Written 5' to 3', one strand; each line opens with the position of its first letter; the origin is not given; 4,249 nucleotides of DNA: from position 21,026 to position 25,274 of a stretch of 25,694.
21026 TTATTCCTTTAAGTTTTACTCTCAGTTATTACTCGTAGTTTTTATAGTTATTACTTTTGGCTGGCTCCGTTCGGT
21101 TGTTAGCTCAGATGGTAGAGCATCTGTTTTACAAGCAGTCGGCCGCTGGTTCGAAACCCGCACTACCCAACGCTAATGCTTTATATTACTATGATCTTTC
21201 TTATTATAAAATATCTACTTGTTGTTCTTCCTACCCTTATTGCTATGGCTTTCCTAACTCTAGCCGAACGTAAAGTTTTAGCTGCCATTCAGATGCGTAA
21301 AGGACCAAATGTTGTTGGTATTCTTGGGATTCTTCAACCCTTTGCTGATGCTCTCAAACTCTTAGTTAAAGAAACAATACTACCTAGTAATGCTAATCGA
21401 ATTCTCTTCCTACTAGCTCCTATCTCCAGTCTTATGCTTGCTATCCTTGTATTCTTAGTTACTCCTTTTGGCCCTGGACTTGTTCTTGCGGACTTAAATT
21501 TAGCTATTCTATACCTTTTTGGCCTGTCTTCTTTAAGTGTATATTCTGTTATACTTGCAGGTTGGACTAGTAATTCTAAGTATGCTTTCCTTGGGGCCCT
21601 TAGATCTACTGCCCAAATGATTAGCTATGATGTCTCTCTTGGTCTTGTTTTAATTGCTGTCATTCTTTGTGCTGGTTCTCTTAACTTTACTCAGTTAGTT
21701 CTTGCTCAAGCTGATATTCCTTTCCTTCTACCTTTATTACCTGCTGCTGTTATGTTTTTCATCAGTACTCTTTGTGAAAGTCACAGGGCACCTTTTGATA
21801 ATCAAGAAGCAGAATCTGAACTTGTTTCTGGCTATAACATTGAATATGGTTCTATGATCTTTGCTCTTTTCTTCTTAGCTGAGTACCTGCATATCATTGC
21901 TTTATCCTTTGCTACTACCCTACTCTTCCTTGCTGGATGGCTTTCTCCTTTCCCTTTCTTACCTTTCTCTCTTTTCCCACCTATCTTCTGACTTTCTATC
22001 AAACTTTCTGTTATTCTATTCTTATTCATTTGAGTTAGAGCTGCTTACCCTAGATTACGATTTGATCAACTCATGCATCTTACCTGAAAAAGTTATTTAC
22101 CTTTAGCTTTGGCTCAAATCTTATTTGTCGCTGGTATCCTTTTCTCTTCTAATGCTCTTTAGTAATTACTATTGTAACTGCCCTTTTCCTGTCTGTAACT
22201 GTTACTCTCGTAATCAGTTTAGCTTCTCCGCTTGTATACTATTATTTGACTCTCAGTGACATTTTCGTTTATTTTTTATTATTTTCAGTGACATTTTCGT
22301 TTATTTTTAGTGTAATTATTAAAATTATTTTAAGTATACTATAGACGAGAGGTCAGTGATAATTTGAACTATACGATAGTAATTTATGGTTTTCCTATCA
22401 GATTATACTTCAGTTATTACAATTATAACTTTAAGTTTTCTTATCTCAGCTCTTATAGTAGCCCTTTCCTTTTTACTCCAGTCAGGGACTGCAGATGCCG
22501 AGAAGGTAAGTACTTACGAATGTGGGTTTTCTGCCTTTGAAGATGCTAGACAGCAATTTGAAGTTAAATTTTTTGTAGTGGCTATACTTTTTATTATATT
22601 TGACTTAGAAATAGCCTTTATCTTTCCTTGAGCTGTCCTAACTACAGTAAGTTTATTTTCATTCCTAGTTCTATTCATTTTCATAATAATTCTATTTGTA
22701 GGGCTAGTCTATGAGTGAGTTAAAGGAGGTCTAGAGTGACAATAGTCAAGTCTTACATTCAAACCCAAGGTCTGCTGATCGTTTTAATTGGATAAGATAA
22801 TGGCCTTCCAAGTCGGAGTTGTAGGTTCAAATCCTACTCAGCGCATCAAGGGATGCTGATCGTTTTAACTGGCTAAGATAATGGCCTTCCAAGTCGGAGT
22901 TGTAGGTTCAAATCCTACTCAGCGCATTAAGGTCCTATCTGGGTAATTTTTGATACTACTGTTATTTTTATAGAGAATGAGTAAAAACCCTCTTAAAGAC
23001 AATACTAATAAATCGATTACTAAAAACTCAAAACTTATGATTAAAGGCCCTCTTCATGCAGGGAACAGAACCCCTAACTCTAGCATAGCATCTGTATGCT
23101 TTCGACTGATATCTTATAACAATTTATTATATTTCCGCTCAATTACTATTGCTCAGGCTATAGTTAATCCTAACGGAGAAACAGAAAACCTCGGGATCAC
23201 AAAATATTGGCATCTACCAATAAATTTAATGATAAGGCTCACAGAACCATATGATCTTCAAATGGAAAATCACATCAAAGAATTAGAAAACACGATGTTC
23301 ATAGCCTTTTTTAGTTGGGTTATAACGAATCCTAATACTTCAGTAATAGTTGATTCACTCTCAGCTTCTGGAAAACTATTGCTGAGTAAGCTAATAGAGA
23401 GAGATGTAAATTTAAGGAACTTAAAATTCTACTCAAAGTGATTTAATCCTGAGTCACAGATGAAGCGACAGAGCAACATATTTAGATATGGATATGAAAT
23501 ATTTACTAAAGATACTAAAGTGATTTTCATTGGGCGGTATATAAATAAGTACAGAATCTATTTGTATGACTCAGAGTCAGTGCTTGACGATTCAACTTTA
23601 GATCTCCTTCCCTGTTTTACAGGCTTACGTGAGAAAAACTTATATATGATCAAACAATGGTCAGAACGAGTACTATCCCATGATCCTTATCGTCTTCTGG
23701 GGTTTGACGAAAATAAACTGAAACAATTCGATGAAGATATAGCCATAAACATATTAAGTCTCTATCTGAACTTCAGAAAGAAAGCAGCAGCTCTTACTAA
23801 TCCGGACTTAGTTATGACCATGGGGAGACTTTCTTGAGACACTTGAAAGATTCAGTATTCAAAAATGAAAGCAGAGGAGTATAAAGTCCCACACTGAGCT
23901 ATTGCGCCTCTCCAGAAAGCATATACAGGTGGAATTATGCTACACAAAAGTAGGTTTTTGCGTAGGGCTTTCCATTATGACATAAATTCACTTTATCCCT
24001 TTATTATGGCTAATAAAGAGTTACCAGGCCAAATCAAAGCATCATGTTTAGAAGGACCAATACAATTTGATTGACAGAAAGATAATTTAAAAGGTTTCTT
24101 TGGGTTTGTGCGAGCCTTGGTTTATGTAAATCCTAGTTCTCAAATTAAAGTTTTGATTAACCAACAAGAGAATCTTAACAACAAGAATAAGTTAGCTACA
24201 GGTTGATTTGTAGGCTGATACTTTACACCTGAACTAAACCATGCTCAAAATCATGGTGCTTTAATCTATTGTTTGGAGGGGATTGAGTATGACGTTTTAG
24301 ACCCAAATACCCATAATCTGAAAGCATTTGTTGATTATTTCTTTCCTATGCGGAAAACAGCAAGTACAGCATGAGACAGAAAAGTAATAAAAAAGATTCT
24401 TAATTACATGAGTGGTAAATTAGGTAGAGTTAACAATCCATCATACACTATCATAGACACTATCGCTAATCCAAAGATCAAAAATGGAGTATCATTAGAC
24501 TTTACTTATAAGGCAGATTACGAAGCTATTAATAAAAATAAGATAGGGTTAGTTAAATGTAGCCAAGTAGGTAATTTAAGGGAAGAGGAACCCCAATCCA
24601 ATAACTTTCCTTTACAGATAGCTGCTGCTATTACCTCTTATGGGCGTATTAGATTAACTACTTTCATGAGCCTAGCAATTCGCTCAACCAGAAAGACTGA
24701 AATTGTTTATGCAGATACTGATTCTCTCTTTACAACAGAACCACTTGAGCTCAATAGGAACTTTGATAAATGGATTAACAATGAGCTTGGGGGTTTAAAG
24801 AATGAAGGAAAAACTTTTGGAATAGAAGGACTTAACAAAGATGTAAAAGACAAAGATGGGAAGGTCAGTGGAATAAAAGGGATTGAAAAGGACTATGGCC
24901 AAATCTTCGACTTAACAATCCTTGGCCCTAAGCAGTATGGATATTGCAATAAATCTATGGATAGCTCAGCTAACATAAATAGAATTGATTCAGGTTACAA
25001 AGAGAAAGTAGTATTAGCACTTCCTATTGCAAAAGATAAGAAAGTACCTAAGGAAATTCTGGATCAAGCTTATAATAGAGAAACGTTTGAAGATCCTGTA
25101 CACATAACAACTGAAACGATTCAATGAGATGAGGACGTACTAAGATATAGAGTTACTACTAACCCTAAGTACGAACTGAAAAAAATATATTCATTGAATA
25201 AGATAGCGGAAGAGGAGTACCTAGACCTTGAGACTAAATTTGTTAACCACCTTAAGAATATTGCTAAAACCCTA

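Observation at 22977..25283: Integrated plasmid-type dpoB with intact polymerase motifs but apparently degenerate 3'-5' exonuclease motifs and no terminal-protein region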

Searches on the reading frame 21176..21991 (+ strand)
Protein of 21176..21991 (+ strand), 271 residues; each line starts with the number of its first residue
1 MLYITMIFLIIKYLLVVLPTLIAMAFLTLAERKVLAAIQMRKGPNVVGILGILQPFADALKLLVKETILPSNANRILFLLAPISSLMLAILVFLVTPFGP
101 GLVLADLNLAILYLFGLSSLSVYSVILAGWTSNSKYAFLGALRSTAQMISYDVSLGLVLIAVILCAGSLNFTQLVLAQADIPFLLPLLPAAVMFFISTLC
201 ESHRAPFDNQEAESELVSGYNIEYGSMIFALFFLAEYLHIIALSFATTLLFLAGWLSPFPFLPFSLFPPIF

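Call 40: find_encoding_contigs(protein=window:21176-21991:+, flank=10000, max_places=4)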
Protein window:21176-21991:+ (271 aa): no gene with exactly this product is on record in the collection.

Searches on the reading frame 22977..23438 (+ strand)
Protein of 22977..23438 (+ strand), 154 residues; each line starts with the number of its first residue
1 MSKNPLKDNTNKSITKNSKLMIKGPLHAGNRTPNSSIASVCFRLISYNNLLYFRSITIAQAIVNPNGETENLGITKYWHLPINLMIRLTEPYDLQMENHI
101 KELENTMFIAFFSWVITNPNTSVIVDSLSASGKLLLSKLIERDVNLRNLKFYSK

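Call 64: predict_structure(protein=window:22977-23438:+)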
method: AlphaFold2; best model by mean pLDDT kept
length: 154 residues; sequences in the alignment: 1
mean_pLDDT: 49.3   pTM: 0.36
mean pLDDT of the five models: 49.3, 41.1, 41.0, 39.8, 39.1
residues with pLDDT >= 90: 0; 70-90: 0; 50-70: 91; < 50: 63
segments of 3 or more residues with pLDDT < 50: 1-32, 46-48, 75-83, 122-128, 148-154
pLDDT, mean of each block of 10 residues (from residue 1): 32 31 33 50 52 55 59 50 50 60 61 57 48 55 52 35
secondary structure, 60 per line:
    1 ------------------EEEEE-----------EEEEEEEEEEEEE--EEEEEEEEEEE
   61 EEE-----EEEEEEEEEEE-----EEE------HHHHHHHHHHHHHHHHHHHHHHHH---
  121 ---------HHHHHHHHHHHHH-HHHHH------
elements in order: E19-23 E35-47 E50-63 E69-79 E85-87 H94-117 H130-142 H144-148

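Call 67: fold_search(model_id=the predicted structure, library=pdb)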
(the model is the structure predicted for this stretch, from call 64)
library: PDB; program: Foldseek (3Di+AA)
matches with E <= 10: 379; with E <= 0.001: 0
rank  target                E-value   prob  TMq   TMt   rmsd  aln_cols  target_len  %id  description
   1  4jn4_A                2.5e-01  0.09  0.18  0.05  25.4       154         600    5  Allosteric opening of the polypeptide-binding site when an Hsp70 binds ATP (released 2013-05-29)
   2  9q8z_B                2.7e-01  0.14  0.21  0.06  25.8       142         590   10  Human chondroitin sulfate polymerase complex CHSY3-CHPF (released 2025-12-03)
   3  4b9q_C                3.6e-01  0.08  0.18  0.05  25.8       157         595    5  Open conformation of ATP-bound Hsp70 homolog DnaK (released 2012-11-14)
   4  6eoc                  5.3e-01  0.03  0.09  0.04  16.8       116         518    8  Crystal structure of AMPylated GRP78 in apo form (Crystal form 2) (released 2017-11-01)
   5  9b85_N                5.7e-01  0.15  0.27  0.17  18.3       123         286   10  Cryo-EM structure of human dynactin complex bound to Chlamydia effector Dre1 (released 2025-04-16)
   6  4b9q_D                5.7e-01  0.07  0.18  0.05  25.8       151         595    7  Open conformation of ATP-bound Hsp70 homolog DnaK (released 2012-11-14)
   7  1fx3_C                6.0e-01  0.47  0.36  0.38   8.8       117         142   11  CRYSTAL STRUCTURE OF H. INFLUENZAE SECB (released 2000-12-06)
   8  24ne                  6.0e-01  0.08  0.14  0.05  12.6        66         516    6  Crystal Structure of Cypridina luciferase (released 2026-04-08)
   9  1fx3_A                6.4e-01  0.41  0.34  0.36   8.7       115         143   10  CRYSTAL STRUCTURE OF H. INFLUENZAE SECB (released 2000-12-06)
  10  6j6g_y                6.4e-01  0.06  0.11  0.16  10.6        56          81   11  Cryo-EM structure of the yeast B*-a2 complex at an average resolution of 3.2 angstrom (released 2019-04-24)
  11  7ko2_D                6.7e-01  0.08  0.18  0.05  21.2       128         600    5  Restraining state of near full-length Hsp70 DnaK (released 2021-09-15)
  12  2f96_A                7.1e-01  0.15  0.27  0.22  10.9       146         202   13  2.1 A crystal structure of Pseudomonas aeruginosa rnase T (Ribonuclease T) (released 2006-02-14)
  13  1fx3_B                7.6e-01  0.38  0.36  0.37  11.7       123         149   10  CRYSTAL STRUCTURE OF H. INFLUENZAE SECB (released 2000-12-06)
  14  5tky_A                8.0e-01  0.03  0.13  0.04  29.8       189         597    8  Crystal structure of the co-translational Hsp70 chaperone Ssb in the ATP-bound, open conformation (released 2016-11-16)
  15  3nh0_B                8.5e-01  0.14  0.28  0.23  10.5       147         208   11  Crystal structure of RNase T in complex with a non-preferred ssDNA (AAC) (released 2011-02-16)
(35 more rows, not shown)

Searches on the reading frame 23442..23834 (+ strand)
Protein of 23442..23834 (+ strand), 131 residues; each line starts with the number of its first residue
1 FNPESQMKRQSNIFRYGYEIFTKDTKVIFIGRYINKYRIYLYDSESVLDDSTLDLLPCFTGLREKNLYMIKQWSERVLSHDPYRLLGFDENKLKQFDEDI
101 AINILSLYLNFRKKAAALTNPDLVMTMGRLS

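Call 72: predict_structure(protein=window:23442-23834:+)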
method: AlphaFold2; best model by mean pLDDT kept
length: 131 residues; sequences in the alignment: 1
mean_pLDDT: 36.1   pTM: 0.23
mean pLDDT of the five models: 36.1, 35.9, 35.5, 34.5, 33.3
residues with pLDDT >= 90: 0; 70-90: 0; 50-70: 1; < 50: 130
segments of 3 or more residues with pLDDT < 50: 1-27, 29-131
pLDDT, mean of each block of 10 residues (from residue 1): 32 38 44 39 38 33 38 38 30 36 42 34 27 30
secondary structure, 60 per line:
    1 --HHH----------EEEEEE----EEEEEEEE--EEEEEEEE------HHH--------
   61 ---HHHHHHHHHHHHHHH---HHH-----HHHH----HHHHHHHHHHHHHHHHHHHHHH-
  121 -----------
elements in order: E16-21 E26-33 E36-43 H64-78 H90-93 H98-119

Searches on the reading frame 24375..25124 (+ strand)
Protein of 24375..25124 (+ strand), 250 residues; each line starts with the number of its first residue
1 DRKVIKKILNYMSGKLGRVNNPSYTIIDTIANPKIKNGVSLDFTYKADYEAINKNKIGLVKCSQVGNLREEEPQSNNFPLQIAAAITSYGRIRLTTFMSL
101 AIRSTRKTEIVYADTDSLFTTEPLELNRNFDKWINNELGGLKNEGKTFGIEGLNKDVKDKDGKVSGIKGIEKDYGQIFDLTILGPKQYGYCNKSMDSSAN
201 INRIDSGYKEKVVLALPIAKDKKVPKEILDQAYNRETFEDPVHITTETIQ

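Call 17: search_protein_representatives(protein=window:24375-25124:+)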
Query: 250 residues. Proteins with E-value up to 0.001 (for the whole library): 7; up to 1e-10: 0; up to 1e-30: 0. The best 7 are listed.
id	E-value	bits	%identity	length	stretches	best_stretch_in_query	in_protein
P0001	3.8e-08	49.5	37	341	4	58-99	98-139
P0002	1.8e-05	40.7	34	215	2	3-119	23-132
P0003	3.3e-05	39.9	35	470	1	4-190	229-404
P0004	1.9e-04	37.4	40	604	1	49-182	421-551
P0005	2.5e-04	37.0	41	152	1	44-145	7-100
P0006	5.5e-04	35.8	39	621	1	69-184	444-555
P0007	9.2e-04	35.1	44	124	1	76-145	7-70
